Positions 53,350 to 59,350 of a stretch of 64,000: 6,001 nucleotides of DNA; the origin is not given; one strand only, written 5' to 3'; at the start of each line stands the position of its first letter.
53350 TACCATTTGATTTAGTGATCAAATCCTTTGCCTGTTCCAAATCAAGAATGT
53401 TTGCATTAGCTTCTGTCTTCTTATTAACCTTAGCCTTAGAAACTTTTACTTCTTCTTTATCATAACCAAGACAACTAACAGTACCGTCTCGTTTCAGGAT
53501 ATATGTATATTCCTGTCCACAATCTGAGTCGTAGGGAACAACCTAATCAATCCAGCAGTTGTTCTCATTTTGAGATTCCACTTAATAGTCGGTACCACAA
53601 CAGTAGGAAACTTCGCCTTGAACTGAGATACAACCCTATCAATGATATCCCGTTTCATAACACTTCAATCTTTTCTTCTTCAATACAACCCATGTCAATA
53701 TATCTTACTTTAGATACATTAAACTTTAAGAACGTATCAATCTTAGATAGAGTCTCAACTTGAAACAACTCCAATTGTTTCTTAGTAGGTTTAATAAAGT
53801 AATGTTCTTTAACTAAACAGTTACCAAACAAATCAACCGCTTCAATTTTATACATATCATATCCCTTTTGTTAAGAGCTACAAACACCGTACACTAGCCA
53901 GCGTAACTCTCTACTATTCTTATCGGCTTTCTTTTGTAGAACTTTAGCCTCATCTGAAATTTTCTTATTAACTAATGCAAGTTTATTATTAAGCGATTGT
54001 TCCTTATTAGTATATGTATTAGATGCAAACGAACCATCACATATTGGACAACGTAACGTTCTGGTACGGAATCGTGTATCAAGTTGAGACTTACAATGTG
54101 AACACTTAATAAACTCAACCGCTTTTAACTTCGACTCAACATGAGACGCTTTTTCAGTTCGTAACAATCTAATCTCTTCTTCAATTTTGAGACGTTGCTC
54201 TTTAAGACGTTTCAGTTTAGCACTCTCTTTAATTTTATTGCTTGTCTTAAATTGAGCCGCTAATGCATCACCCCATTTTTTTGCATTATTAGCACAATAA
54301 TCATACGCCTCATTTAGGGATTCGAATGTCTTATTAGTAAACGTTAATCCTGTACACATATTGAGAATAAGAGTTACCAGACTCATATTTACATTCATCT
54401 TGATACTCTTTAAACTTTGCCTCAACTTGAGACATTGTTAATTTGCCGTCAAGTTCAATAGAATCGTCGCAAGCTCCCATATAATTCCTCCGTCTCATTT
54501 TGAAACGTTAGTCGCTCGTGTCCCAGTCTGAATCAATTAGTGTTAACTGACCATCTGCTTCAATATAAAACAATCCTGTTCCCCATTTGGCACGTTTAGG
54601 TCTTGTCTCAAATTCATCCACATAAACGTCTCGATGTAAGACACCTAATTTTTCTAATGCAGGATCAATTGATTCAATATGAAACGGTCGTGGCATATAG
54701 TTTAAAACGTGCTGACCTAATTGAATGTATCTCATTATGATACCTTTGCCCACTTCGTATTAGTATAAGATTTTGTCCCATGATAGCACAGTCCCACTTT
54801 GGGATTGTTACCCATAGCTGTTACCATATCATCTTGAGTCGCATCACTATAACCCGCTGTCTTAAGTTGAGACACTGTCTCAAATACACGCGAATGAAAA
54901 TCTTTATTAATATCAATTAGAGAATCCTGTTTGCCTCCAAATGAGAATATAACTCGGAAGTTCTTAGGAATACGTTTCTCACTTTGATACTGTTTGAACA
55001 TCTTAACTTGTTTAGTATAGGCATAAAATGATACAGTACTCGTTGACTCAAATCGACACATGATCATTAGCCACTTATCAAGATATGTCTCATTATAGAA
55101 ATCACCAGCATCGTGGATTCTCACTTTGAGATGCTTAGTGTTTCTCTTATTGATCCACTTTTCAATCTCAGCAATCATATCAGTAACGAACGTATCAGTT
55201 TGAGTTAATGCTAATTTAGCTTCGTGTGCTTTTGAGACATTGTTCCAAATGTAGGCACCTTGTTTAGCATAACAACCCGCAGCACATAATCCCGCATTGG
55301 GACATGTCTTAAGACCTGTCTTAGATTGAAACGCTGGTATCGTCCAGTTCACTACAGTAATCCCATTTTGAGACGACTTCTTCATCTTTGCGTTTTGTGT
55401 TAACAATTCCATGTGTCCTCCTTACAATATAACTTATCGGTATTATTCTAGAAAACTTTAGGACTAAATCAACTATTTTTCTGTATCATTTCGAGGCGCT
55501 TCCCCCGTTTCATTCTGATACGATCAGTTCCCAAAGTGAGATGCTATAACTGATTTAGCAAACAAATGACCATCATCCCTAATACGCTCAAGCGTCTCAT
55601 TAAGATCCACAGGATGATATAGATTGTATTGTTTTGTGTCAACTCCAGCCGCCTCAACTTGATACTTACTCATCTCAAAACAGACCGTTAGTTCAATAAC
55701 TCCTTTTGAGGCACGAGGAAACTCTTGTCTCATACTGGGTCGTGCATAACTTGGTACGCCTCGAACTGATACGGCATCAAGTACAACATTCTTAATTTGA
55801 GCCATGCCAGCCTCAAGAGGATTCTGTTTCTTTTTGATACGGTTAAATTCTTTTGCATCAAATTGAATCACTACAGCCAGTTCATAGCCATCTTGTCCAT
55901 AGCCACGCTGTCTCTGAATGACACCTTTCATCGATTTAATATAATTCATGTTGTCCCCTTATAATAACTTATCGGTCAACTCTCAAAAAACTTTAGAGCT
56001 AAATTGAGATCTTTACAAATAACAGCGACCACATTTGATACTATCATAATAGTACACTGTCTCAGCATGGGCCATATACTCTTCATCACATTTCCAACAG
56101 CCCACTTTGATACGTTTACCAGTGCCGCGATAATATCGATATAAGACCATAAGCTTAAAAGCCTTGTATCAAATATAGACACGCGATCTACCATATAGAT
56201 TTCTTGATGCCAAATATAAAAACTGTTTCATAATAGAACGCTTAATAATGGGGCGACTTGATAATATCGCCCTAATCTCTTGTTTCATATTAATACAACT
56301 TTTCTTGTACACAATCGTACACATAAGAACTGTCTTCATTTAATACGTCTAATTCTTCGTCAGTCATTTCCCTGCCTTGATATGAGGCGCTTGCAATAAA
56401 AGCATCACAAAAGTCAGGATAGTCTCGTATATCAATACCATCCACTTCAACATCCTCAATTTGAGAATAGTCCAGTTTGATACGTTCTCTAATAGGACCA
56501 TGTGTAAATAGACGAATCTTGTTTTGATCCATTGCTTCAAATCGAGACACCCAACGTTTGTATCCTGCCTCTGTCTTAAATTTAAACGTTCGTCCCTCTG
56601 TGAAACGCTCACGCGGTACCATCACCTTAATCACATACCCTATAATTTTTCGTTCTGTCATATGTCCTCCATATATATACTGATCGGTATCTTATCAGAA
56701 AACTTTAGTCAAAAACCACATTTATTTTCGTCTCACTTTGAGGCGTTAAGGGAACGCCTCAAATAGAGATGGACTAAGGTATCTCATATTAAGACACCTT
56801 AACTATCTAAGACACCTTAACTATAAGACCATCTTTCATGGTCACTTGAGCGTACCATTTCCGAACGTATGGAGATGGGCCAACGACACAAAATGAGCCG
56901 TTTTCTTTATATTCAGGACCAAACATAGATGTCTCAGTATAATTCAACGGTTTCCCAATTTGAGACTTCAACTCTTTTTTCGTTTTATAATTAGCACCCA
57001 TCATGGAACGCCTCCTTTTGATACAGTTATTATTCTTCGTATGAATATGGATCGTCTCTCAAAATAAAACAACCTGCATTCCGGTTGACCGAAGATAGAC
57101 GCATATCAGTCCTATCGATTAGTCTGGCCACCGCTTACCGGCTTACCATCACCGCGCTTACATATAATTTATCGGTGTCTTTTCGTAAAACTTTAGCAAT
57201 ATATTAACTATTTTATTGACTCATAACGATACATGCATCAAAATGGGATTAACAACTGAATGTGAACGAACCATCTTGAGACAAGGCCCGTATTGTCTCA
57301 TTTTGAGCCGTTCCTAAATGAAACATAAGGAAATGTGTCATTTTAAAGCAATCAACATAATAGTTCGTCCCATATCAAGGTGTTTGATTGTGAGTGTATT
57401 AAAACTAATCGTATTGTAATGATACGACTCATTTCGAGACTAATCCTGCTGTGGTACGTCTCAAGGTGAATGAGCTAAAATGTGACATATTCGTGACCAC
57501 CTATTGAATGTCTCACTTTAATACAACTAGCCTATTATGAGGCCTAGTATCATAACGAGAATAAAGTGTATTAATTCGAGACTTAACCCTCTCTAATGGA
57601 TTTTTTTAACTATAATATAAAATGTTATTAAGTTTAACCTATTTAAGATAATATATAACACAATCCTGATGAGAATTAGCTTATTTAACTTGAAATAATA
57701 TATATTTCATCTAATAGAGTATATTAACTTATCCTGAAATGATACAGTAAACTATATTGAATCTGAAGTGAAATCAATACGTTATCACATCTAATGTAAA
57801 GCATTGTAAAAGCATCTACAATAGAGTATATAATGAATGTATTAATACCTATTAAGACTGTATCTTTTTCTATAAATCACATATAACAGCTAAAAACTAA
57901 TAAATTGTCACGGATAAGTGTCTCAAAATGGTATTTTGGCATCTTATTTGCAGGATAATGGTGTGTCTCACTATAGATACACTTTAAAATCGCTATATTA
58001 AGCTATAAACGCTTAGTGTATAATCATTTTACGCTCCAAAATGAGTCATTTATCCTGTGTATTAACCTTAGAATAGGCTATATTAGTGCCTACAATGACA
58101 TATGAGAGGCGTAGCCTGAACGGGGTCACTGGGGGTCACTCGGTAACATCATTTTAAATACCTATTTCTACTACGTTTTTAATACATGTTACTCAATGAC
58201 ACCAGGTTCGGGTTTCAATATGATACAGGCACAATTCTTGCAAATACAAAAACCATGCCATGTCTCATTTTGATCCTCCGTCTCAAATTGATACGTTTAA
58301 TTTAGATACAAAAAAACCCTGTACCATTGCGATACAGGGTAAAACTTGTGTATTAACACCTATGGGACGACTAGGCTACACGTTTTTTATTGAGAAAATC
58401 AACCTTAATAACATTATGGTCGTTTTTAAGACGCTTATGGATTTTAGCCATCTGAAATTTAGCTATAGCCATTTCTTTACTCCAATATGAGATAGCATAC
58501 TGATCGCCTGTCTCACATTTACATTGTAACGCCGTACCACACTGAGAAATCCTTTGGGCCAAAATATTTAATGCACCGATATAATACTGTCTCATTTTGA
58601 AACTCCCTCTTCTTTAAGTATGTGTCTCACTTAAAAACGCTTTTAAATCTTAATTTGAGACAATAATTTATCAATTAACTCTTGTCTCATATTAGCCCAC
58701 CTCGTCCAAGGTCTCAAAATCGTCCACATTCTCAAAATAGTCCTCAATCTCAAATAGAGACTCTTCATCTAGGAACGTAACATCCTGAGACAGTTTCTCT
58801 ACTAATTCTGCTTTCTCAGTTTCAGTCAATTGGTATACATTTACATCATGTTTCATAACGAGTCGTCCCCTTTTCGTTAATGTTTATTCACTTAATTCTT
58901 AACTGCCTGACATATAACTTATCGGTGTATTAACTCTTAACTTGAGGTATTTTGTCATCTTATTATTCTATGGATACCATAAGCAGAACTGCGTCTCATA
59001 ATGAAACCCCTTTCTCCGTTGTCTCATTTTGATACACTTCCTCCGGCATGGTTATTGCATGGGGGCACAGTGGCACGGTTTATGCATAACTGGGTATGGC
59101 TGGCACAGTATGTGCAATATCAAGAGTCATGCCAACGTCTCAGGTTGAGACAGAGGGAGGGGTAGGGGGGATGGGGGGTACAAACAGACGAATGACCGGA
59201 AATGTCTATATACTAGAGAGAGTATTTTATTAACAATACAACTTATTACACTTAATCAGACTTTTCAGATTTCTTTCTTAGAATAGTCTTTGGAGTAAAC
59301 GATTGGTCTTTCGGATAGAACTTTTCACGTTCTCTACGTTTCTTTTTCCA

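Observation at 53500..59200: Over-representation of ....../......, frequently as dyads, in a coding-poor early region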

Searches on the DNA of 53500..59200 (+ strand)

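Call 5: search_dna_similar(query=window:53500-59200:+, collection=phages, mode=near, max_rows=25)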
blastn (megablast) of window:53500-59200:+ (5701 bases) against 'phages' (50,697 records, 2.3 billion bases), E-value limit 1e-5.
No match.
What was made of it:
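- Tried and rejected: Close relatives in GenBank phages: none by megablast (call 5).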
